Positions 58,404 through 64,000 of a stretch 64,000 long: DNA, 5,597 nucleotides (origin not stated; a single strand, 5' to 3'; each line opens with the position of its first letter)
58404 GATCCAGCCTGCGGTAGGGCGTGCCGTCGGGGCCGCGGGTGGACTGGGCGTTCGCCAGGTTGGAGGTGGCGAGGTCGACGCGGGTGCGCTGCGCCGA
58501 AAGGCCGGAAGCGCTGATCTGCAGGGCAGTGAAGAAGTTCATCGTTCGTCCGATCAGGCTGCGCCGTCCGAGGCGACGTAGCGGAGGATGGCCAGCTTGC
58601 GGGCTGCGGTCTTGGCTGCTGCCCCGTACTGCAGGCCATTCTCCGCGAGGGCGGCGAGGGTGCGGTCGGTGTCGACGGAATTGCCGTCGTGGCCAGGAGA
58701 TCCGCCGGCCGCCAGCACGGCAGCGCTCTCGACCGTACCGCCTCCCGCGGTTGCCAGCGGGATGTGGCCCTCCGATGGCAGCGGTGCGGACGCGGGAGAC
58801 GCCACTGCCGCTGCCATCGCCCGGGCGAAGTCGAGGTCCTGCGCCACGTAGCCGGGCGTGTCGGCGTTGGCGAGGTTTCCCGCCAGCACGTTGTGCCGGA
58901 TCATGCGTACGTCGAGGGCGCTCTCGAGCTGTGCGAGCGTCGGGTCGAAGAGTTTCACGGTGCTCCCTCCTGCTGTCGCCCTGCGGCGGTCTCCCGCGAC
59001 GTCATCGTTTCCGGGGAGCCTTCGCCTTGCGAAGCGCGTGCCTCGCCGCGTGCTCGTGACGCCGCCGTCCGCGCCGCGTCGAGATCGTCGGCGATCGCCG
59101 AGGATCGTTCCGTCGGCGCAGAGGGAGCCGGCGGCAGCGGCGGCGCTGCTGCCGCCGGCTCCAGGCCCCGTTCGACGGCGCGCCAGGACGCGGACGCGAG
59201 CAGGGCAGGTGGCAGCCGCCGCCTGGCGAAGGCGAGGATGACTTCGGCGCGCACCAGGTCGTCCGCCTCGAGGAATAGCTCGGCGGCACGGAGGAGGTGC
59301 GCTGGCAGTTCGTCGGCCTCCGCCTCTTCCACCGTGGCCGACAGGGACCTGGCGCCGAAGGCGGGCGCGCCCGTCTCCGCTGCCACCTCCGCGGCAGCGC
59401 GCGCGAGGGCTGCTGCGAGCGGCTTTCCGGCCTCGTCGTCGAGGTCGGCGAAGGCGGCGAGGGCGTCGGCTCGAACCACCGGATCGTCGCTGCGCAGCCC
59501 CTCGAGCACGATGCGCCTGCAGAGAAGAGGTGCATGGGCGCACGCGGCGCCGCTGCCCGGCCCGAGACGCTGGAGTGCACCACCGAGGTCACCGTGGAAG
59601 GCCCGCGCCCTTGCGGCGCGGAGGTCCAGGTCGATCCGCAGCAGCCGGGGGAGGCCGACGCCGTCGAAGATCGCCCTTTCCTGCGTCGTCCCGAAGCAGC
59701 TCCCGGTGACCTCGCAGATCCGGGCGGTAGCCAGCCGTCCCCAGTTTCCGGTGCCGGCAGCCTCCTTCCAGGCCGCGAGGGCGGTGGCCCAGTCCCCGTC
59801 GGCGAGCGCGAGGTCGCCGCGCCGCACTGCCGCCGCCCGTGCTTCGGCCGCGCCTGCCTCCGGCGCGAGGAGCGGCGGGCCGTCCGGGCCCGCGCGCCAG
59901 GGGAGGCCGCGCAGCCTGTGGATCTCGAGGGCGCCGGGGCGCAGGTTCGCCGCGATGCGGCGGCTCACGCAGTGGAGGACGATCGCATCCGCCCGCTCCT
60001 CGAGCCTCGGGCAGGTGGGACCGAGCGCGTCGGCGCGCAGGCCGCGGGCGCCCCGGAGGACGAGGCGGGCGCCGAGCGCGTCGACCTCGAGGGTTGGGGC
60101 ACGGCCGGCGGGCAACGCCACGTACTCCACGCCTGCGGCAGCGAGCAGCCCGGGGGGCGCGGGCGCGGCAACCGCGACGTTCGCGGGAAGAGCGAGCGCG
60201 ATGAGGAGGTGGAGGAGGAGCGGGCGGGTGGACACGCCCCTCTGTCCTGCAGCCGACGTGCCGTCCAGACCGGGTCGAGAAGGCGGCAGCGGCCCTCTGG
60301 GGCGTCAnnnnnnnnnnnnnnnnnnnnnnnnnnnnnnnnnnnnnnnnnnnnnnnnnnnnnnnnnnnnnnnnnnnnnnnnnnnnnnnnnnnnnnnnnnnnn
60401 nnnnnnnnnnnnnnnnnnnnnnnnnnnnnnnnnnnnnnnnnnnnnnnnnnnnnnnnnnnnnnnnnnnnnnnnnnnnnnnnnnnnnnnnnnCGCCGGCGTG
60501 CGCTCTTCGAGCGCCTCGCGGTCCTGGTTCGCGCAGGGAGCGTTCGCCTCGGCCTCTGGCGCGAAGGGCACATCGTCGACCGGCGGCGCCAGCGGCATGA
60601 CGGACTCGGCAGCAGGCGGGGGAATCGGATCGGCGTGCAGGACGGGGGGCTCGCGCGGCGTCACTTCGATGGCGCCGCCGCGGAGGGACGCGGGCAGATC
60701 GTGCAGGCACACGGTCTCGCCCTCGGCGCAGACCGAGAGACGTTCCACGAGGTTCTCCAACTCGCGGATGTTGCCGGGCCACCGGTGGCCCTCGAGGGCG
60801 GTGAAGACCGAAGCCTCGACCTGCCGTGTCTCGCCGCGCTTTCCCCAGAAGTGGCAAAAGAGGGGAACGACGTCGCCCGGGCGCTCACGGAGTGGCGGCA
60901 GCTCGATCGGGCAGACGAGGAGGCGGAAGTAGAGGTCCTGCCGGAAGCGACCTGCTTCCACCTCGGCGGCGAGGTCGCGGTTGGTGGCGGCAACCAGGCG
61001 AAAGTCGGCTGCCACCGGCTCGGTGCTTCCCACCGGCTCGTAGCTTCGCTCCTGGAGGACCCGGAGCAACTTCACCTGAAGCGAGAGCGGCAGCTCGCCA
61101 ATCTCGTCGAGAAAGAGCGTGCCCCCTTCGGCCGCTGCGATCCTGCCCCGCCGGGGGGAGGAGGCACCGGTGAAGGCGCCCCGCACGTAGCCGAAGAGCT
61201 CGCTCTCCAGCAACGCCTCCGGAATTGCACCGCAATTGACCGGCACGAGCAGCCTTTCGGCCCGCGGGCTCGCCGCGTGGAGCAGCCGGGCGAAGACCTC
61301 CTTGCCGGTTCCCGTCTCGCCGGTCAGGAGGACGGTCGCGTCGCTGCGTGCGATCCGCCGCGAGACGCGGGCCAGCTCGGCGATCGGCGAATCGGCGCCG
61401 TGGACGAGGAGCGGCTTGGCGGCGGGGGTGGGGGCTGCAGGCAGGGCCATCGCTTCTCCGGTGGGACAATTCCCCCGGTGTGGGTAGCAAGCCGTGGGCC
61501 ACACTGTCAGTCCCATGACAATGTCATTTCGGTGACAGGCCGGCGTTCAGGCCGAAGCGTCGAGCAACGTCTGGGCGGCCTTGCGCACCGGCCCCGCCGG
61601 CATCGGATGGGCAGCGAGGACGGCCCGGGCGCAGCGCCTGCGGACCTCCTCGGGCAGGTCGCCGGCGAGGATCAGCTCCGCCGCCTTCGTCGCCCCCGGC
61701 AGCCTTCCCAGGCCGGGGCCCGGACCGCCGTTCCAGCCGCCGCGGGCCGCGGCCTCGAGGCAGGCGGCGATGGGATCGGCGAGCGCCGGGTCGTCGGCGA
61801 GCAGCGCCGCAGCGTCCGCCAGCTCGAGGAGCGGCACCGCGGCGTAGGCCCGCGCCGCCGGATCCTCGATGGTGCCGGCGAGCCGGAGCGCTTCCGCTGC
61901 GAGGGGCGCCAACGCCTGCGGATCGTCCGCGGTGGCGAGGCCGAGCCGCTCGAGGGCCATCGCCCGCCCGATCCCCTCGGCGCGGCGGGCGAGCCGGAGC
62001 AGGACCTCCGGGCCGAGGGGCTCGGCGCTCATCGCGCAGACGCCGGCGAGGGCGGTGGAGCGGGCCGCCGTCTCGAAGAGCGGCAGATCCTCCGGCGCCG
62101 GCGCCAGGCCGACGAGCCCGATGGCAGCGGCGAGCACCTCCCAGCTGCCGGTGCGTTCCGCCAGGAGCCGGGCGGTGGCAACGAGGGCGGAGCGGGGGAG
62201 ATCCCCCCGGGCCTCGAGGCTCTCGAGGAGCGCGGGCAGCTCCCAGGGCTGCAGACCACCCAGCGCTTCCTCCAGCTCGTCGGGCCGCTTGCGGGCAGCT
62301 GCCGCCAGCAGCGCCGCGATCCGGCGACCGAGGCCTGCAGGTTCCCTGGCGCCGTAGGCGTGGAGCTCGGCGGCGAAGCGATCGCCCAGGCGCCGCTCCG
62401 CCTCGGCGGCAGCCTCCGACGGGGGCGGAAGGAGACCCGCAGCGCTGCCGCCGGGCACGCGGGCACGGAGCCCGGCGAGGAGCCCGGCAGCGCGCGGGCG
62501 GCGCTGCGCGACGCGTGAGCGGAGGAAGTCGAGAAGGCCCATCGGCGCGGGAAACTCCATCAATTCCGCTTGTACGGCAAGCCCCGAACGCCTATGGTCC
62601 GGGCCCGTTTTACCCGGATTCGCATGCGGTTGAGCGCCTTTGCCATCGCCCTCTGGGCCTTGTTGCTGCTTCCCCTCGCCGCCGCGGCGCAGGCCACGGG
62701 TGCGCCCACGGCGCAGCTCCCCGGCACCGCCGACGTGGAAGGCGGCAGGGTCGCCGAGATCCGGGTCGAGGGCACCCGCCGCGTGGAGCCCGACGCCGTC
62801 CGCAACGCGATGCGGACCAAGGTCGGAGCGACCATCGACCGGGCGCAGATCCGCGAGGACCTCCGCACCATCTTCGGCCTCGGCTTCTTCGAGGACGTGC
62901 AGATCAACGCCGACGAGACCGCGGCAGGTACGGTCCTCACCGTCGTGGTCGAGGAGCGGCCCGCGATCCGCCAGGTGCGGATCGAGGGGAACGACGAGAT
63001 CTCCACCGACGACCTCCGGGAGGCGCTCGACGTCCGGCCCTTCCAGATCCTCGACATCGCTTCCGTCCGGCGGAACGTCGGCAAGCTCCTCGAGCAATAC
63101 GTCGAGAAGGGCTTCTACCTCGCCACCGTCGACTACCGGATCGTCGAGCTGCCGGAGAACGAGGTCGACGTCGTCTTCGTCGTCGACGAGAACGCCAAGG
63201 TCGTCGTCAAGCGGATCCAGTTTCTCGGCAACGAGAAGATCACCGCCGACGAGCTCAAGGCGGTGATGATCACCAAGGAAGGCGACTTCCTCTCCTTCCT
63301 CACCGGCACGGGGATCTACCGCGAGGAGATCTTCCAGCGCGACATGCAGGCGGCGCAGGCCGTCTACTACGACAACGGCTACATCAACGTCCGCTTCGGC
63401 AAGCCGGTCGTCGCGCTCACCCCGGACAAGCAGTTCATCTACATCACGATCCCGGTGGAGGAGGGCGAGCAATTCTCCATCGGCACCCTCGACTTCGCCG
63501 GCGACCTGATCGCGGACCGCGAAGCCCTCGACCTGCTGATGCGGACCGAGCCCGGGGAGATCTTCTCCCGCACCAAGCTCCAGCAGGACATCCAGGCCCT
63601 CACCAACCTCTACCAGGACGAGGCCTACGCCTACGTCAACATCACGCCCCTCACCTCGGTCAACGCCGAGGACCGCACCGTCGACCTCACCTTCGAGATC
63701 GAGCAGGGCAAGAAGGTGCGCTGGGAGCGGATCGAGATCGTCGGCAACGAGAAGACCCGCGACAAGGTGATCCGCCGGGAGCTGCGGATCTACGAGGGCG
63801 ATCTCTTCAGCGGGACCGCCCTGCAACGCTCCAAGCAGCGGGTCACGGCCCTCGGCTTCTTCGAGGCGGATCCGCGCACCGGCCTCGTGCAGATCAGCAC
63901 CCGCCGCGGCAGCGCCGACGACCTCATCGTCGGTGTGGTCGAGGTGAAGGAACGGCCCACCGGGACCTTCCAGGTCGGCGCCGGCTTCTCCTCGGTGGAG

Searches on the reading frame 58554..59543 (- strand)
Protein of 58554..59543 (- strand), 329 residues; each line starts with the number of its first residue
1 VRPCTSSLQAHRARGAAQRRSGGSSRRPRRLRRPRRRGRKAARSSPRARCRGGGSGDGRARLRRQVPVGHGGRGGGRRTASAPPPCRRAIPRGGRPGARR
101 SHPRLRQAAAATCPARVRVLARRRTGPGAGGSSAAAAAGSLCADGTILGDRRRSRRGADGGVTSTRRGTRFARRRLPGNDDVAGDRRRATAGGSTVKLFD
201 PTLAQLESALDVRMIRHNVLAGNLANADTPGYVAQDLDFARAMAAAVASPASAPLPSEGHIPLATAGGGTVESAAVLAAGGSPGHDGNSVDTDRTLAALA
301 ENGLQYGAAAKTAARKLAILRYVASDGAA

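Call 10: search_protein_families(library=pfam, proteins=[window:58554-59543:-])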
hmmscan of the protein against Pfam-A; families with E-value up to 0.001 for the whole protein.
window:58554-59543:- (329 aa): 1 family
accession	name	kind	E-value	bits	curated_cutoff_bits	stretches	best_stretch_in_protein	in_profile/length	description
PF00460.25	Flg_bb_rod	-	2.7e-05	24.5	20.7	1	207-232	5-30/31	Flagella basal body rod protein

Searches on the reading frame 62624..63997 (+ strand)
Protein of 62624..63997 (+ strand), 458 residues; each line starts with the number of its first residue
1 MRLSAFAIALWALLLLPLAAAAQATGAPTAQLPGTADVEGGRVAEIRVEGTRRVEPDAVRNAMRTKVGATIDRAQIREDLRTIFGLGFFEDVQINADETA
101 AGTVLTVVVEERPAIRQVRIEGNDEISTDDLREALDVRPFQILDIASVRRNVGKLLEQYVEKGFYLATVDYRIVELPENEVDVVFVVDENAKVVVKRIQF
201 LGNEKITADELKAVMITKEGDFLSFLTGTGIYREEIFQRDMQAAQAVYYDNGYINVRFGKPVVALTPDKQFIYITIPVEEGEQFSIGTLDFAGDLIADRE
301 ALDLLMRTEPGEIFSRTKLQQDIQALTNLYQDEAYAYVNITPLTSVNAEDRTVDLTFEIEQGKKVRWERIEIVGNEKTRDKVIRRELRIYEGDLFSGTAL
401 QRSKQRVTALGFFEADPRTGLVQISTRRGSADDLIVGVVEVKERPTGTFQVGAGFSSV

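Call 31: search_protein_families(library=pfam, proteins=[window:62624-63997:+], max_evalue=0.01)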
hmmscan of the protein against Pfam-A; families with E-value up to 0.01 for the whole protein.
window:62624-63997:+ (458 aa): 5 families
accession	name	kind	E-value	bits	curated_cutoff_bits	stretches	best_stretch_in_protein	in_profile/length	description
PF07244.20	POTRA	-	1.2e-64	215.4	21.3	5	286-362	3-79/79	Surface antigen variable number repeat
PF08478.15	POTRA_1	-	8e-12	45.7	23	0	115-139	3-27/69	POTRA domain, FtsQ-type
PF08479.16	POTRA_2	-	2.4e-09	37.3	24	0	115-169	3-57/76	POTRA domain, ShlB-type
PF25282.1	POTRA1_3_Toc75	-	0.0016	19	27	0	50-105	31-92/99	Toc75-like, POTRA domain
PF24948.1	Citrate_synth_N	-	0.0089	15.8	83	0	316-361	177-222/232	ATP-citrate synthase ATP-grasp domain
